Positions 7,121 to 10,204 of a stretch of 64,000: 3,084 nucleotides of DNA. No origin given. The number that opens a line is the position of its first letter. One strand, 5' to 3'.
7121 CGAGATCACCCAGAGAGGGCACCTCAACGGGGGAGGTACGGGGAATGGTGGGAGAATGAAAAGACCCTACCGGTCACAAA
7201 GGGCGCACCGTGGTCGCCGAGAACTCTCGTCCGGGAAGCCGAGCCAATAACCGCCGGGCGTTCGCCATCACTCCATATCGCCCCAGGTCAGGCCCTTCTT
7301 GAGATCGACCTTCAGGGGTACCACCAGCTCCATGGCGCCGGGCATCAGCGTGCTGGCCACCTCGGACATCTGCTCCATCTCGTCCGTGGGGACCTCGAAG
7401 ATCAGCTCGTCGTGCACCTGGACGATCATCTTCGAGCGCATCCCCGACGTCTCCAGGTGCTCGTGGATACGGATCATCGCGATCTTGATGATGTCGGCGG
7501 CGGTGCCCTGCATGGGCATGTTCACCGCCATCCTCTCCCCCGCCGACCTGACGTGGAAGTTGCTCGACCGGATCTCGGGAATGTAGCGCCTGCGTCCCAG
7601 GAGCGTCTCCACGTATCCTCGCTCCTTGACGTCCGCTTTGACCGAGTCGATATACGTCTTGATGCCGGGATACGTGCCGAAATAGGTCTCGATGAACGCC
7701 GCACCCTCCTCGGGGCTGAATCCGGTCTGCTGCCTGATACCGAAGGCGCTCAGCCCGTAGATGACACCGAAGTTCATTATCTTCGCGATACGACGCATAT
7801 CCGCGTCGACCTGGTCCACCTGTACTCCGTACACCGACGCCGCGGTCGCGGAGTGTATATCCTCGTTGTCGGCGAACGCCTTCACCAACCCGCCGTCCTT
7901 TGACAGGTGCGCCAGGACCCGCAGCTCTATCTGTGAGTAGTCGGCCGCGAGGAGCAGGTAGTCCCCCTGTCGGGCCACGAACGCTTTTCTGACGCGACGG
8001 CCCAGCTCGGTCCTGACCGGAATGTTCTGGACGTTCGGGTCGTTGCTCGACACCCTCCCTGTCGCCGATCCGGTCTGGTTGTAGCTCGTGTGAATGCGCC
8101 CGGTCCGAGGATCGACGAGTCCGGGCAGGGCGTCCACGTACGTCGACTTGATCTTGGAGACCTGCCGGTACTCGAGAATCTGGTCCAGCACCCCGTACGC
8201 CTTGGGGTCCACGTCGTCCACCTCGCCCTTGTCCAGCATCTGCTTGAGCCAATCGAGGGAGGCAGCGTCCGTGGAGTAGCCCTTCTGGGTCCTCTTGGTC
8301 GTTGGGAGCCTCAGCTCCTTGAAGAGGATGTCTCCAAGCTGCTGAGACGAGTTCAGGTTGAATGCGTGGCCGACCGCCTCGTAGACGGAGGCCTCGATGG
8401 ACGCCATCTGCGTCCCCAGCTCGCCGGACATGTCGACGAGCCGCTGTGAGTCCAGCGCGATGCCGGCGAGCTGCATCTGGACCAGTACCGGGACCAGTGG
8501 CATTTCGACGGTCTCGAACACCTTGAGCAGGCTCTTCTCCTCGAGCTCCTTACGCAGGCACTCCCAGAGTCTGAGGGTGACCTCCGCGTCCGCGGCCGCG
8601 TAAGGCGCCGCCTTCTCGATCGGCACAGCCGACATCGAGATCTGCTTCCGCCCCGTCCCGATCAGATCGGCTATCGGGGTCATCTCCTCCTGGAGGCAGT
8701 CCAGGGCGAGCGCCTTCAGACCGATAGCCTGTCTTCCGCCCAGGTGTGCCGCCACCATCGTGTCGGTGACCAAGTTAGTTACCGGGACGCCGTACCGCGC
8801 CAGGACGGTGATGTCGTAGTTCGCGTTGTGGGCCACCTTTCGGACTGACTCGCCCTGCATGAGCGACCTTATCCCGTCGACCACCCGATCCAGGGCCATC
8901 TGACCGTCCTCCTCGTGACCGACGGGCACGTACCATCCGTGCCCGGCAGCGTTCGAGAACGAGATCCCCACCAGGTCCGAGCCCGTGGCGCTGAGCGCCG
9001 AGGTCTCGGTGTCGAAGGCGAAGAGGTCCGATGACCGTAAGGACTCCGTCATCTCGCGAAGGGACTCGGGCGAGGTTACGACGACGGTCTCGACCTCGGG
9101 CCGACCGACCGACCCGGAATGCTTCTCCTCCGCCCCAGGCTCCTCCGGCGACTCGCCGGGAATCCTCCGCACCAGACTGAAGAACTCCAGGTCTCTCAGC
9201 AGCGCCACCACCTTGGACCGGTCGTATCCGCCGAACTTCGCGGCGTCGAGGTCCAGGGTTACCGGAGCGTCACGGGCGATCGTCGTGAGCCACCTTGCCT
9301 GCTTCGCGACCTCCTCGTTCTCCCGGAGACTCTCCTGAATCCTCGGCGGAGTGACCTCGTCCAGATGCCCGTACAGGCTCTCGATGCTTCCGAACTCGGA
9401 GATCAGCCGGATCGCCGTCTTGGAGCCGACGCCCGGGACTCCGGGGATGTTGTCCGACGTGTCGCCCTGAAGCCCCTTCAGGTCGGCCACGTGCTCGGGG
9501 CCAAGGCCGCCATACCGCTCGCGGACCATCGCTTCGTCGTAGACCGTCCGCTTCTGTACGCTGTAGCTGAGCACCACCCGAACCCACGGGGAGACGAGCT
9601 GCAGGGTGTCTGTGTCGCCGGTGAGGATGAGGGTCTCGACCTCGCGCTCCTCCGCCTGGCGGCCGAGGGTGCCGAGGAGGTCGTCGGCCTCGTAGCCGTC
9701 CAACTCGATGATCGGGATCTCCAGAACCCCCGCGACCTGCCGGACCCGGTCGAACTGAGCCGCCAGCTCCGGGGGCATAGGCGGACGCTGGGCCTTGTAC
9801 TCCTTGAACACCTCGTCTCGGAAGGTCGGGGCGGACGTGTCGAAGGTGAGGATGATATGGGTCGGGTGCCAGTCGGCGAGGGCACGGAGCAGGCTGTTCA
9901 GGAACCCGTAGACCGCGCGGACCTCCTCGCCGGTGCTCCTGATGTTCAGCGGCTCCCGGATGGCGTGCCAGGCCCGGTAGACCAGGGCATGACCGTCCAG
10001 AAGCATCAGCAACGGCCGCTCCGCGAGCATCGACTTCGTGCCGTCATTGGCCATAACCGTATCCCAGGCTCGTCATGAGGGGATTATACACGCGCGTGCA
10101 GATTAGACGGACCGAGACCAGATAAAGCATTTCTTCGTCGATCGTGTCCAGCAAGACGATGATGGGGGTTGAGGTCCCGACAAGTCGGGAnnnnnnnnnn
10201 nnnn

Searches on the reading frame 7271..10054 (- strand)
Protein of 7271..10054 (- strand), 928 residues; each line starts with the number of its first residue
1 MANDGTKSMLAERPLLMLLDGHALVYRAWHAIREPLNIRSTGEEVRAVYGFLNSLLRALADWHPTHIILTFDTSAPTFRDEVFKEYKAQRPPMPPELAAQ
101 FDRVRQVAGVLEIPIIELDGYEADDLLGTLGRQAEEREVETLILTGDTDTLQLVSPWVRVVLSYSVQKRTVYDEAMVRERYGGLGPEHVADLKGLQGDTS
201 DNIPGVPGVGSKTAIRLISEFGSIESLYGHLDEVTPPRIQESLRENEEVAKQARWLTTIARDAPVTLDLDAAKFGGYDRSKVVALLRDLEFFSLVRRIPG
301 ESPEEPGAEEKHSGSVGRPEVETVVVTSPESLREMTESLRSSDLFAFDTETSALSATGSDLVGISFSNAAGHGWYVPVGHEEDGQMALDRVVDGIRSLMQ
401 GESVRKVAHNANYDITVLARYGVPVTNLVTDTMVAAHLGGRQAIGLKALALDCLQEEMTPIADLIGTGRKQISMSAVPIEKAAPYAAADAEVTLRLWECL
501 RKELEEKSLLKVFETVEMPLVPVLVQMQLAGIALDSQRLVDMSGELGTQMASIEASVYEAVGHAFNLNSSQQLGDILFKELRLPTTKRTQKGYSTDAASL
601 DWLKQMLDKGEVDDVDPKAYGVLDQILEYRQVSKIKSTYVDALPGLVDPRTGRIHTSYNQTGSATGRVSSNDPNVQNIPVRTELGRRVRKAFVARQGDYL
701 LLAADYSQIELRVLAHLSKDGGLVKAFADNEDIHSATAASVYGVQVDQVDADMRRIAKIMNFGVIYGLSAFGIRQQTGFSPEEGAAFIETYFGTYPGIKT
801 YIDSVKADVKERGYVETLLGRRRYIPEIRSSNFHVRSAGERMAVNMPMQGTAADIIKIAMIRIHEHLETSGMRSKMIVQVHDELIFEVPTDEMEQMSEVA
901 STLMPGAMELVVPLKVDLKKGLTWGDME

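Call 59: search_protein_families(library=pfam, proteins=[window:7271-10054:-], max_evalue=0.00001)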
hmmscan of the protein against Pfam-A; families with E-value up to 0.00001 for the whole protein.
window:7271-10054:- (928 aa): 4 families
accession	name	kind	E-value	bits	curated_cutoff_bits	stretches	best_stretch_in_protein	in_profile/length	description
PF00476.26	DNA_pol_A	-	1.1e-153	512.1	34.3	1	538-926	3-381/381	DNA polymerase family A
PF02739.22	5_3_exonuc_N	-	5.5e-51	173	34.3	1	16-182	2-164/164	5'-3' exonuclease, N-terminal resolvase-like domain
PF01367.25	5_3_exonuc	-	3e-30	105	40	1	185-279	2-96/97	5'-3' exonuclease, C-terminal SAM fold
PF01612.26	DNA_pol_A_exo1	-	2.7e-25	89.6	23.6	1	325-505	3-173/173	3'-5' exonuclease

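Call 60: find_homologous_proteins(query=window:7271-10054:-, max_evalue=1e-50)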
Query window:7271-10054:- (928 aa): 7988 proteins with E <= 1e-50 among 8000 candidates; the best 120 are listed.
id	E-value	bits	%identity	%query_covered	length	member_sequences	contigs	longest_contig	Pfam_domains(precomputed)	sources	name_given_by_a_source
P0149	0.0e+0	2056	100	100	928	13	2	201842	PF01612.27,PF01367.26,PF02739.23,PF00476.27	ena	-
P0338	0.0e+0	1411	67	100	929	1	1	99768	PF01612.27,PF01367.26,PF02739.23,PF00476.27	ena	-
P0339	0.0e+0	1407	67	100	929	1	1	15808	PF01612.27,PF01367.26,PF02739.23,PF00476.27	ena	-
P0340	0.0e+0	1398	67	100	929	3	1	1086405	PF01612.27,PF01367.26,PF02739.23,PF00476.27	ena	-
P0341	0.0e+0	1383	66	100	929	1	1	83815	PF01612.27,PF01367.26,PF02739.23,PF00476.27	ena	-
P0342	0.0e+0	1379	67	100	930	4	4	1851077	PF01612.27,PF01367.26,PF02739.23,PF00476.27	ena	-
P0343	0.0e+0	1377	66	100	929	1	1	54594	PF01612.27,PF01367.26,PF02739.23,PF00476.27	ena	-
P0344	0.0e+0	1374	67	100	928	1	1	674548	PF01612.27,PF01367.26,PF02739.23,PF00476.27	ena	-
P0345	0.0e+0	1374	66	100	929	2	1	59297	PF01612.27,PF01367.26,PF02739.23,PF00476.27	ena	-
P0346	0.0e+0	1372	65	100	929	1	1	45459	PF01612.27,PF01367.26,PF02739.23,PF00476.27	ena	-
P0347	0.0e+0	1371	67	100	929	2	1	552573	PF01612.27,PF01367.26,PF02739.23,PF00476.27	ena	-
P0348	0.0e+0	1370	66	100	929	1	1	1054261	PF01612.27,PF01367.26,PF02739.23,PF00476.27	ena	-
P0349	0.0e+0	1368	66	100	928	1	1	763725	PF01612.27,PF01367.26,PF02739.23,PF00476.27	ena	-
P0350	0.0e+0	1365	66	100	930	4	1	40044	PF01612.27,PF01367.26,PF02739.23,PF00476.27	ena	-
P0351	0.0e+0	1364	66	100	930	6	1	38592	PF01612.27,PF01367.26,PF02739.23,PF00476.27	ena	-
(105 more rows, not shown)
